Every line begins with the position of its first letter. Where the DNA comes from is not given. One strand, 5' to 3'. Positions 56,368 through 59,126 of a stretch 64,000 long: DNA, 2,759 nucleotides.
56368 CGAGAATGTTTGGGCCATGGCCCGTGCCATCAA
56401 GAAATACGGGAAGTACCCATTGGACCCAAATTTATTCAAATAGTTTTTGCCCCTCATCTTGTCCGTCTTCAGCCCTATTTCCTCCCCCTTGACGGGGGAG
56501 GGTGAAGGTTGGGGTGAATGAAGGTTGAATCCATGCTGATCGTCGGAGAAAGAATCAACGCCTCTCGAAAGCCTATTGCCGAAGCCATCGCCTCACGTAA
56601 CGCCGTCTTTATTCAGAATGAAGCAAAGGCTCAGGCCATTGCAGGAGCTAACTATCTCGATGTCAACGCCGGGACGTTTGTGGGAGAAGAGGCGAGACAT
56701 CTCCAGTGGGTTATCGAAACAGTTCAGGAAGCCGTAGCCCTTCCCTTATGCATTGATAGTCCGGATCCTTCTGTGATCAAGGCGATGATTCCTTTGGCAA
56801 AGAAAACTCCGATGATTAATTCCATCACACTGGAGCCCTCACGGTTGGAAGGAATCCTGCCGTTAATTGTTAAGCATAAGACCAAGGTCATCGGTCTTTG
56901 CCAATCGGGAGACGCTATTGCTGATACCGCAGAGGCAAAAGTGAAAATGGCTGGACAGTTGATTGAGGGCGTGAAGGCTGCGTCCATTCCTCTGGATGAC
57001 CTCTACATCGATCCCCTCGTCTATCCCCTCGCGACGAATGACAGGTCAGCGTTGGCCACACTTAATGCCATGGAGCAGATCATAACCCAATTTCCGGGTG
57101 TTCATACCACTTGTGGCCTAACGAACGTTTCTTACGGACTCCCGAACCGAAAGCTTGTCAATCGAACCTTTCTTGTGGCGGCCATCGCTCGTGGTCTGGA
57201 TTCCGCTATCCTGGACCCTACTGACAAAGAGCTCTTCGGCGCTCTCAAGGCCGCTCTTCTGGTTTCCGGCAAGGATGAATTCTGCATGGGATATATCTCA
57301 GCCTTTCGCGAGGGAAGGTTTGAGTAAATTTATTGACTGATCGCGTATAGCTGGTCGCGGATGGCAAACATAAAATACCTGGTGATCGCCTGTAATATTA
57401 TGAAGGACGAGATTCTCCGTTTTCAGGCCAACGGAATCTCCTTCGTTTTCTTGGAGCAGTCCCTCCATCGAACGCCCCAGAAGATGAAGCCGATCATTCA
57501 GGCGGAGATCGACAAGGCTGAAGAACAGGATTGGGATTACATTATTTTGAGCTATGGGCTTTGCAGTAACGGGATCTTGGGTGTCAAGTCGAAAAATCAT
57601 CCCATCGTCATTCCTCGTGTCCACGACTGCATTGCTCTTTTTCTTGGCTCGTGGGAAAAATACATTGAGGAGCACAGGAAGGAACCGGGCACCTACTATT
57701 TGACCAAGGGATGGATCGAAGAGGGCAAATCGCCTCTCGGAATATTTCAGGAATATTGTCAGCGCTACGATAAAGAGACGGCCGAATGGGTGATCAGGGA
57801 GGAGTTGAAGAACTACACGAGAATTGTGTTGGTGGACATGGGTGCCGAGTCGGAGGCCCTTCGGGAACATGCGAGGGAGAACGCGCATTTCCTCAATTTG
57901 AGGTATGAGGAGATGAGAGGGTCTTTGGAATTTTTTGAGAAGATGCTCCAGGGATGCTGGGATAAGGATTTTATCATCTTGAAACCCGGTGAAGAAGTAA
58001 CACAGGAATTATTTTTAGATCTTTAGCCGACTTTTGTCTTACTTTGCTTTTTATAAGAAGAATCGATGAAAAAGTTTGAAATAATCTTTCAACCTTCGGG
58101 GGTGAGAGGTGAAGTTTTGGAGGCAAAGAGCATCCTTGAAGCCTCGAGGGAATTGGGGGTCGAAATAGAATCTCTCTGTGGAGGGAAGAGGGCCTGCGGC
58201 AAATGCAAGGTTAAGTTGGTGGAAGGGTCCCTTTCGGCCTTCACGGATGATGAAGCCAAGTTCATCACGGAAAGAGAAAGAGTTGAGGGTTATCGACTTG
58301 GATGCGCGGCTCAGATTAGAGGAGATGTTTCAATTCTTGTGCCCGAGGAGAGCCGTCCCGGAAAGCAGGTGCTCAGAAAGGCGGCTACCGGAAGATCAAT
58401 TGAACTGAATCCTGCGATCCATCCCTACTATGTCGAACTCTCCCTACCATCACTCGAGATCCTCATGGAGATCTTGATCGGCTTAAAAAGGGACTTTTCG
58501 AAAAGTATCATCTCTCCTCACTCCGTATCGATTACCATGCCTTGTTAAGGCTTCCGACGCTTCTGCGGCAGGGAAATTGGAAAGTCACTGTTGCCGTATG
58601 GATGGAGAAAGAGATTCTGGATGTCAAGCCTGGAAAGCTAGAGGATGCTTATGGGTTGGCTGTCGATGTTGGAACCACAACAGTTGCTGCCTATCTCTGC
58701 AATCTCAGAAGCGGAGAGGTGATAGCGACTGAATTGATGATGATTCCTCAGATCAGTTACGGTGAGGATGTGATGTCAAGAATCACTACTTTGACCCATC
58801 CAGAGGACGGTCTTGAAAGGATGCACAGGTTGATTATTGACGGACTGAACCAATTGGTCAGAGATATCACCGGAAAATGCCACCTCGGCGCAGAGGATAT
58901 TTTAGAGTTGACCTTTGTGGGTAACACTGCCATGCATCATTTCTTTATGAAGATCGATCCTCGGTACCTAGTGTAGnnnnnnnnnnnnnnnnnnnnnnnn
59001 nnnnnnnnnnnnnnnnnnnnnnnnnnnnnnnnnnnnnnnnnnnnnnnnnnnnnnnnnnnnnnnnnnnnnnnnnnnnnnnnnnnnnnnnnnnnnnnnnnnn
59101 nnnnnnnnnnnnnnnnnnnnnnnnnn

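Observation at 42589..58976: Two tandem modules of Liv-type ABC importer + corrinoid protein + URO-D-family methyltransferase sharing one methyl-THF:corrinoid methyltransferase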

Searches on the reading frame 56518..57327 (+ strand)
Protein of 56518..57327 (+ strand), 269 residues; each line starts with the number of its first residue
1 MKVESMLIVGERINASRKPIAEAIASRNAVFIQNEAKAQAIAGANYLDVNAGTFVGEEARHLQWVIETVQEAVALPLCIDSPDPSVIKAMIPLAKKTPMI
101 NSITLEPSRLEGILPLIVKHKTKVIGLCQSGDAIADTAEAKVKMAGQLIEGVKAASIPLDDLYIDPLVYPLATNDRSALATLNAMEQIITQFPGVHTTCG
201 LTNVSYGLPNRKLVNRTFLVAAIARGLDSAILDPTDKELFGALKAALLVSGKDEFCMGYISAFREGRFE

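Call 4: search_protein_families(library=pfam, proteins=[window:56518-57327:+])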
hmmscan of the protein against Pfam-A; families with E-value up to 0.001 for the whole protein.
window:56518-57327:+ (269 aa): 2 families
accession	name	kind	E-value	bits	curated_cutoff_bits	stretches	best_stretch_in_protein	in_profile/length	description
PF00809.28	Pterin_bind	-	4e-13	50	25.5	1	11-232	2-243/244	Pterin binding enzyme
PF03599.22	CdhD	-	4.5e-06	26.1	24.8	1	56-174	79-184/387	CO dehydrogenase/acetyl-CoA synthase delta subunit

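Call 13: search_solved_structures(query=window:56518-57327:+, max_evalue=0.01)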
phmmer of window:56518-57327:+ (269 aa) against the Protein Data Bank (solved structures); distinct sequences matched with E-value up to 0.01: 21.
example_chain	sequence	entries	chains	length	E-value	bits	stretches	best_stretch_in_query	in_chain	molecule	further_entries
4o0q_A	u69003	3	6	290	1.1e-54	188.6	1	6-267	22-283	Dihydropteroate synthase DHPS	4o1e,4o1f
2yci_X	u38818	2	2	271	5.9e-51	176.4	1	6-265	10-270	5-METHYLTETRAHYDROFOLATE CORRINOID/IRON SULFUR PROTEIN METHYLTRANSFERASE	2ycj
2yck_X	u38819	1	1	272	6e-51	176.4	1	6-265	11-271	5-METHYLTETRAHYDROFOLATE CORRINOID/IRON SULFUR PROTEIN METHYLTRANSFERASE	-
2e7f_A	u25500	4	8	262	1.5e-44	155.4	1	6-264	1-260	5-methyltetrahydrofolate corrinoid/iron sulfur protein methyltransferase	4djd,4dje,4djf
1f6y_A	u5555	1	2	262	1e-43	152.7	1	6-264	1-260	5-METHYLTETRAHYDROFOLATE CORRINOID/IRON SULFUR PROTEIN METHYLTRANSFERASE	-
2ogy_A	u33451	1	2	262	2e-43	151.7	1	6-264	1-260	5-methyltetrahydrofolate corrinoid/iron sulfur protein methyltransferase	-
1q7m_A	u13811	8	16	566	1.3e-24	90.1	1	5-255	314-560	5-methyltetrahydrofolate S-homocysteine methyltransferase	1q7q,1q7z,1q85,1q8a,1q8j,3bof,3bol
5von_A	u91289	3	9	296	1e-23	87.2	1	4-234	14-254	5-methyltetrahydrofolate homocysteine S-methyltransferase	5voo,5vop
9cbo_A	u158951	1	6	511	5.3e-23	84.8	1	5-234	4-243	Methionine synthase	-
9cbq_A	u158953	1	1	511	5.4e-23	84.8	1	5-234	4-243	Methionine synthase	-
9cbr_A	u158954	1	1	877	1.1e-22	83.8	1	4-234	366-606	Methionine synthase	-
9cbp_A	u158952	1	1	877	1.1e-22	83.8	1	4-234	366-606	Methionine synthase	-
8ssc_A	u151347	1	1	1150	1.8e-22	83.1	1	4-234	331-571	Methionine synthase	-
8g3h_A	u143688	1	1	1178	3.2e-19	72.5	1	4-234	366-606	Methionine synthase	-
4ccz_A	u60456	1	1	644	1.9e-09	40.5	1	7-242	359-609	METHIONINE SYNTHASE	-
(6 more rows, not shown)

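Call 20: search_protein_families(library=ncbifam, proteins=[window:56518-57327:+], max_evalue=0.001)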
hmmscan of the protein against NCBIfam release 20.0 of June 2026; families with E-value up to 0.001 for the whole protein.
window:56518-57327:+ (269 aa): 4 families
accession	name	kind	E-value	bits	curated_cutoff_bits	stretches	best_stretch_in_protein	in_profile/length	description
NF005719.0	PRK07535.1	domain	5.2e-95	317.6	259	1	6-268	1-263/268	methyltetrahydrofolate:corrinoid/iron-sulfur protein methyltransferase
NF040758.1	CODH_ACS_meth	exception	8.6e-35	120.3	370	1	4-260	2-259/261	carbon monoxide dehydrogenase/acetyl-CoA synthase methytransferase subunit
TIGR02082.1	metH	equivalog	4.7e-26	90.7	1010.85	1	4-240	341-592/1182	methionine synthase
NF007024.0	PRK09490.1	equivalog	3.5e-12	44.9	1497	1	6-247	360-616/1234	methionine synthase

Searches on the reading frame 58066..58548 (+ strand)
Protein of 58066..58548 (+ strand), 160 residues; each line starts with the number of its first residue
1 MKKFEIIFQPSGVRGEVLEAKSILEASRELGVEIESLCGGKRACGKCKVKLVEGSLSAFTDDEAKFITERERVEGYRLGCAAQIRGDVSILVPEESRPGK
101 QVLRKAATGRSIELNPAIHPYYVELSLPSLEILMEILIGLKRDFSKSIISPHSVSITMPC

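Call 4: search_protein_families(library=pfam, proteins=[window:58066-58548:+])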
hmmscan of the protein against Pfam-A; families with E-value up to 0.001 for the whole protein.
window:58066-58548:+ (160 aa): 1 family
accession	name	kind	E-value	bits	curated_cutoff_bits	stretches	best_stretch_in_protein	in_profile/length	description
PF00111.32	Fer2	-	2.1e-11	44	21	1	10-84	5-76/77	2Fe-2S iron-sulfur cluster binding domain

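Call 20: search_protein_families(library=ncbifam, proteins=[window:58066-58548:+], max_evalue=0.001)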
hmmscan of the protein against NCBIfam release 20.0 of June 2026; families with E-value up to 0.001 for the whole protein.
window:58066-58548:+ (160 aa): 8 families
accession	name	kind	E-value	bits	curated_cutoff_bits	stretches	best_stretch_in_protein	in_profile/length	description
NF040756.1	corr_regen_AcsV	exception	5.1e-18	64.8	800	1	6-97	2-90/632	corrinoid activation/regeneration protein AcsV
TIGR01941.1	nqrF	equivalog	8.4e-13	48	295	1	20-95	49-123/405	NADH:ubiquinone reductase (Na(+)-transporting) subunit F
NF058606.1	GlBtMonoRdsGbcB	equivalog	5.7e-09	35.3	500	1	4-90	278-360/362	glycine betaine monooxygenase reductase subunit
TIGR02007.1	fdx_isc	equivalog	1.5e-06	28.3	132.1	1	8-93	11-100/110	ISC system 2Fe-2S type ferredoxin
NF007964.0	PRK10684.1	equivalog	1.5e-05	24.2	383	1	22-90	268-332/333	NADH oxidoreductase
NF004317.0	PRK05713.1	equivalog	1.9e-05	24.1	338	1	17-99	13-91/312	iron-sulfur-binding ferredoxin reductase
TIGR02008.1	fdx_plant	subfamily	2.8e-05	23.8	81.15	1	16-94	18-92/97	ferredoxin [2Fe-2S]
NF040810.1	BenC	equivalog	0.00075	18.7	430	1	21-105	21-104/333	benzoate 1,2-dioxygenase electron transfer component BenC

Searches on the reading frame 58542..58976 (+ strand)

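Call 8: search_protein_families(library=pfam, proteins=[window:58542-58976:+])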
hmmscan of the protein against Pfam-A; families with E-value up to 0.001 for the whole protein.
window:58542-58976:+ (144 aa): 2 families
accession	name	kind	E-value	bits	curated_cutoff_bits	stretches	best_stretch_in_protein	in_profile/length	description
PF17651.6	Raco_middle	-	2.5e-34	118.7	26.8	1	37-143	1-107/163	RACo middle region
PF17650.6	RACo_linker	-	6.8e-08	32.7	26.2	1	3-33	53-84/86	RACo linker region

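Call 20: search_protein_families(library=ncbifam, proteins=[window:58542-58976:+], max_evalue=0.001)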
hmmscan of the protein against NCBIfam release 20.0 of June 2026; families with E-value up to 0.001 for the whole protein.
window:58542-58976:+ (144 aa): 2 families
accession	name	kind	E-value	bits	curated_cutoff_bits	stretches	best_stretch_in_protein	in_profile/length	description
NF040756.1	corr_regen_AcsV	exception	3.5e-29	101.7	800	1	3-143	172-316/632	corrinoid activation/regeneration protein AcsV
TIGR04270.1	Rama_corrin_act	subfamily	4.6e-05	22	500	1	37-140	1-97/534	methylamine methyltransferase corrinoid protein reductive activase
